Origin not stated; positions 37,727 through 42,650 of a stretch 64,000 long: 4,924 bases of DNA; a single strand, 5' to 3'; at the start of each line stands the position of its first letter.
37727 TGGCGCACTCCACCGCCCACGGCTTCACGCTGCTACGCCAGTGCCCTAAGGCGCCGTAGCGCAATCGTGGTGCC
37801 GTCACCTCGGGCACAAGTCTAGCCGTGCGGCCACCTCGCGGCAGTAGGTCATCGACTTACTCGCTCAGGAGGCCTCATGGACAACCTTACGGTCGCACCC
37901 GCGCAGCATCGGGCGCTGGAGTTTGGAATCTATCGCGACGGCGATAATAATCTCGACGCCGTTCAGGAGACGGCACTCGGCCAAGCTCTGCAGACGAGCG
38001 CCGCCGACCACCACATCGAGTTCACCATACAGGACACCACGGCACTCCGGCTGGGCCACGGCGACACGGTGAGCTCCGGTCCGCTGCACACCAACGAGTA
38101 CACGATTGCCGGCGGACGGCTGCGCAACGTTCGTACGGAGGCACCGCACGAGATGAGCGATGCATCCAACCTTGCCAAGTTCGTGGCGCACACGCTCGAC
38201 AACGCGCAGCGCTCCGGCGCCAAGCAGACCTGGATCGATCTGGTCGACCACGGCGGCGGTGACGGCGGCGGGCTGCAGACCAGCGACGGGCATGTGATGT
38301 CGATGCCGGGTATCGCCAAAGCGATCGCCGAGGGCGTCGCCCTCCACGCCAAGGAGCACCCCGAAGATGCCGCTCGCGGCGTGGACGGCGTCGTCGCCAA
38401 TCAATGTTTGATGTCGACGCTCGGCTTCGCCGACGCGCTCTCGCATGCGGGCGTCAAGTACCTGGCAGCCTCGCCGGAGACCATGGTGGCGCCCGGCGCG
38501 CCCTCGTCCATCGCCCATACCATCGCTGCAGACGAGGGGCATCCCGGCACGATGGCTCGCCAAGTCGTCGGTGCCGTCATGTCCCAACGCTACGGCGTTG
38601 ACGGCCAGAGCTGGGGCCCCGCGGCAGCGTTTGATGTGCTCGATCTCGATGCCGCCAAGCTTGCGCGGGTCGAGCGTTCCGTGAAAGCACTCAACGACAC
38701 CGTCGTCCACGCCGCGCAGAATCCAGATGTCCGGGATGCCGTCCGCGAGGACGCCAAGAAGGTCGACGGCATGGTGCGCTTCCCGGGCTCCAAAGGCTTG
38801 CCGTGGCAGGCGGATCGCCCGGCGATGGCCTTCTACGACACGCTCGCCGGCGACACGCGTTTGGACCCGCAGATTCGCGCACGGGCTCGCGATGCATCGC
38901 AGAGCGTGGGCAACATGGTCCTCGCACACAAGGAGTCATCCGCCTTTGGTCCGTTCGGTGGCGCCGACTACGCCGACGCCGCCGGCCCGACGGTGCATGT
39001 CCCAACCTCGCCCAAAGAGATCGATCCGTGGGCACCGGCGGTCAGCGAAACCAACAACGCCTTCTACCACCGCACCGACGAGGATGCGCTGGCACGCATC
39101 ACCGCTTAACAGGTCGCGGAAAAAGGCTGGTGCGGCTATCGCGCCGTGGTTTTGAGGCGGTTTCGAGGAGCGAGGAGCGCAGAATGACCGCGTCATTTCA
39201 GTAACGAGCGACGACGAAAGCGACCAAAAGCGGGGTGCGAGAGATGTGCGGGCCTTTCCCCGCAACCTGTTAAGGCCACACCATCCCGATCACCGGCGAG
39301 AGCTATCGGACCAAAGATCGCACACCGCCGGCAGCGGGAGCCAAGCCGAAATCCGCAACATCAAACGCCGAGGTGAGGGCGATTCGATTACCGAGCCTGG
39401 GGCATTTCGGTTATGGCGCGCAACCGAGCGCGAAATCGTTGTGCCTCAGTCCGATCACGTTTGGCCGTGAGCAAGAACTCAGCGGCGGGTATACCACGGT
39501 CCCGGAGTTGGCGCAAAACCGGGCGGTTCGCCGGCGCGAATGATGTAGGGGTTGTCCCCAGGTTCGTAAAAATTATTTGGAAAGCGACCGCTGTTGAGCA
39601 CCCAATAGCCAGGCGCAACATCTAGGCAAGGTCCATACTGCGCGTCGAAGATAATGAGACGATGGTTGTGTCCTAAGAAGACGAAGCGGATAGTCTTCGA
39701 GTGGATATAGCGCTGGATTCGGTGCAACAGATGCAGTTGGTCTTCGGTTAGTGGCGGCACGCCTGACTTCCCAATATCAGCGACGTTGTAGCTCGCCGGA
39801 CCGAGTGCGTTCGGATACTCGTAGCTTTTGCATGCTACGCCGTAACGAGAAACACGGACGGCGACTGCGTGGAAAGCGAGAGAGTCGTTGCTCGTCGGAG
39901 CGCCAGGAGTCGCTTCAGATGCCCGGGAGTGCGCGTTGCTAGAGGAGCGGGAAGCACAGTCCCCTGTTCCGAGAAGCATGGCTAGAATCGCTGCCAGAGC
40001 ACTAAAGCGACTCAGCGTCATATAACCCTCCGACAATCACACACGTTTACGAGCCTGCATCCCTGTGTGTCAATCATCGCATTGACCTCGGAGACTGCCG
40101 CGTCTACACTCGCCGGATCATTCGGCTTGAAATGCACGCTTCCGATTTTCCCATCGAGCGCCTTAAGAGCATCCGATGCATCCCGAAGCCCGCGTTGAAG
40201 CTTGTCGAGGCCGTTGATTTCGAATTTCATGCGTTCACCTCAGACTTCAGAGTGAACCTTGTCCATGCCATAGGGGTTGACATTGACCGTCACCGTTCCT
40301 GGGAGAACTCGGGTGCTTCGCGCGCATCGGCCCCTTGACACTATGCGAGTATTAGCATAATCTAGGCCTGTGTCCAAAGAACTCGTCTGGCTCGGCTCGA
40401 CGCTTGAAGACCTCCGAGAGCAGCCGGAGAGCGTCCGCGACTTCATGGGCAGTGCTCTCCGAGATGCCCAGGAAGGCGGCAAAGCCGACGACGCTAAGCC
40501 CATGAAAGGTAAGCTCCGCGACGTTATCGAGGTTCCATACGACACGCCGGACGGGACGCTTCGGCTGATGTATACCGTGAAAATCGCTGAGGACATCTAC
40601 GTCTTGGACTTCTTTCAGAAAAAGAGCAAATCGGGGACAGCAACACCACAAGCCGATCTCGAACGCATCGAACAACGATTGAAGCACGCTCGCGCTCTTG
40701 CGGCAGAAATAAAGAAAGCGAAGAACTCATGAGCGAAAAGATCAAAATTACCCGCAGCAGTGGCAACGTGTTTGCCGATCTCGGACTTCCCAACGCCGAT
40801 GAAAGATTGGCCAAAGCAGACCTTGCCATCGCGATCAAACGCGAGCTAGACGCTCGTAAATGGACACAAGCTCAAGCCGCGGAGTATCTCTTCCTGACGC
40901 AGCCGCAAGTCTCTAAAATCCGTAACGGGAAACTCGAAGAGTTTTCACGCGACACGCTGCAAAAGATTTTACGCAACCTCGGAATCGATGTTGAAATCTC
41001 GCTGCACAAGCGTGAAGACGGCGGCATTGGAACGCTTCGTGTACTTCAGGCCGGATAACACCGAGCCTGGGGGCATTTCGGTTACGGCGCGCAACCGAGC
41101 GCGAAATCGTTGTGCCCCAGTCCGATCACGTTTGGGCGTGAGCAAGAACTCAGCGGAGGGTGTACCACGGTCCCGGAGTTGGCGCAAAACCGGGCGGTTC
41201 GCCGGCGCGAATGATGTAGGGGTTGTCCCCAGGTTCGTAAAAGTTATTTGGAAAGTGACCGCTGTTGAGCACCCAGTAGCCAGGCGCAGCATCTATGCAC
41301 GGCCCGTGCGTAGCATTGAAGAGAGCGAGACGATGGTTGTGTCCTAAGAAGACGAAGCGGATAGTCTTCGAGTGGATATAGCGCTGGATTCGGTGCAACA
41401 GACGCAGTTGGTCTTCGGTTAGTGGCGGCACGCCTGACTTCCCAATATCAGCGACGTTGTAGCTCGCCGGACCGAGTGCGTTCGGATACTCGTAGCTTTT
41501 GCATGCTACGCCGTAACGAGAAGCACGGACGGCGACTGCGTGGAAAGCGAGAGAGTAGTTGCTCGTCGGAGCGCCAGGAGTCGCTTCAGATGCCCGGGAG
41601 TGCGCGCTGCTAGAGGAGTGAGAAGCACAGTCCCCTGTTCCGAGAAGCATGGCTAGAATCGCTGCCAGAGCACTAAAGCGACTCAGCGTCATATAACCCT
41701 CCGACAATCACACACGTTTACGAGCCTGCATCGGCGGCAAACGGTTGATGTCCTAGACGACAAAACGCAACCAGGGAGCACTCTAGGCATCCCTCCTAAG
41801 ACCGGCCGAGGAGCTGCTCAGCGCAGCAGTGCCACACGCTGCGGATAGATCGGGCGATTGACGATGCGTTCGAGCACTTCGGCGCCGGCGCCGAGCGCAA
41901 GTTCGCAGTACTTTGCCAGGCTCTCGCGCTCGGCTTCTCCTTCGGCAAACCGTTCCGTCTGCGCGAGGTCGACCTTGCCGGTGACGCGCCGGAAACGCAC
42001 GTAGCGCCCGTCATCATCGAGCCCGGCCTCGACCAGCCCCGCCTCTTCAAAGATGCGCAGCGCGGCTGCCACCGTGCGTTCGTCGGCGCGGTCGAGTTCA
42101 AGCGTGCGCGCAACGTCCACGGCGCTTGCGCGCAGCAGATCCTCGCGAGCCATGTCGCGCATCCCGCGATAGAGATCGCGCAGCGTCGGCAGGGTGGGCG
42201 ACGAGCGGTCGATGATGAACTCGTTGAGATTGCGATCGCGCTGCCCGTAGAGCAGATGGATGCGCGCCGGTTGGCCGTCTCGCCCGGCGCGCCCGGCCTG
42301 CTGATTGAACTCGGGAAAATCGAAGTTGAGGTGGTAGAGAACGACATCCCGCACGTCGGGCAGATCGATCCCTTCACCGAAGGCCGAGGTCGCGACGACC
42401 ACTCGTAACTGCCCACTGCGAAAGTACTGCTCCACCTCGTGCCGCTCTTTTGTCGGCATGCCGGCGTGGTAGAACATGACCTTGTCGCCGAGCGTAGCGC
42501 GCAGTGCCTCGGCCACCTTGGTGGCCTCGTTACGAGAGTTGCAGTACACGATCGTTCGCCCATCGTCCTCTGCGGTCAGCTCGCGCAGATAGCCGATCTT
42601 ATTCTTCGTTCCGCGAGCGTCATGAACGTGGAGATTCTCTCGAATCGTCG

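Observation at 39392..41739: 680-bp direct repeats encoding paralogous secreted proteins bracket a Gp49-like/XRE toxin-antitoxin module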

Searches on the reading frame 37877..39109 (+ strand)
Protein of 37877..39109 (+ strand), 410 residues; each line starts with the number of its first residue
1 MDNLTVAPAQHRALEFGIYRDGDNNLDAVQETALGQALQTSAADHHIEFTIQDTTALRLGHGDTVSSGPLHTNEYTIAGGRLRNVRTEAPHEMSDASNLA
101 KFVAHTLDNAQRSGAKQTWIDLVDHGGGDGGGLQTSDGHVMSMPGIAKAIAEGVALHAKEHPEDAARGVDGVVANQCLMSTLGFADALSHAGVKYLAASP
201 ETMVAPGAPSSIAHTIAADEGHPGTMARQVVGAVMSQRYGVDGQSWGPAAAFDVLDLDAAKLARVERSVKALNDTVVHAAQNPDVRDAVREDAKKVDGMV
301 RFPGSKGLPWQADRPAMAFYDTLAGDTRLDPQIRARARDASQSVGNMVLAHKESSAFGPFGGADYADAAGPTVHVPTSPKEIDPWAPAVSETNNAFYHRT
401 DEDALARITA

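Call 5: search_protein_families(library=pfam, proteins=[window:37877-39109:+], max_evalue=0.01)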
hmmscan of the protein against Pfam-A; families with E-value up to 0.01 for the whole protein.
window:37877-39109:+ (410 aa): 1 family
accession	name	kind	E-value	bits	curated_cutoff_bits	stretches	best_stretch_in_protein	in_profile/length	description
PF03415.19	Peptidase_C11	-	0.00086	19.4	25.8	1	92-282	66-244/359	Clostripain family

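Call 6: search_protein_families(library=ncbifam, proteins=[window:37877-39109:+], max_evalue=0.01)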
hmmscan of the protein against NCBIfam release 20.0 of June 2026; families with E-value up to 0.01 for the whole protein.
window:37877-39109:+ (410 aa): 0 families

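Call 20: search_protein_families(library=padloc, proteins=[window:37877-39109:+], max_evalue=0.01)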
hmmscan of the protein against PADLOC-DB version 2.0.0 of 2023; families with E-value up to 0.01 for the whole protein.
window:37877-39109:+ (410 aa): 0 families

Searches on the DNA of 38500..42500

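Call 45: search_rna_families(source=window, start=38500, end=42500, threshold=evalue, max_evalue=1)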
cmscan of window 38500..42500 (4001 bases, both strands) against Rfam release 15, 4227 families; matches with E-value up to 1: 0.
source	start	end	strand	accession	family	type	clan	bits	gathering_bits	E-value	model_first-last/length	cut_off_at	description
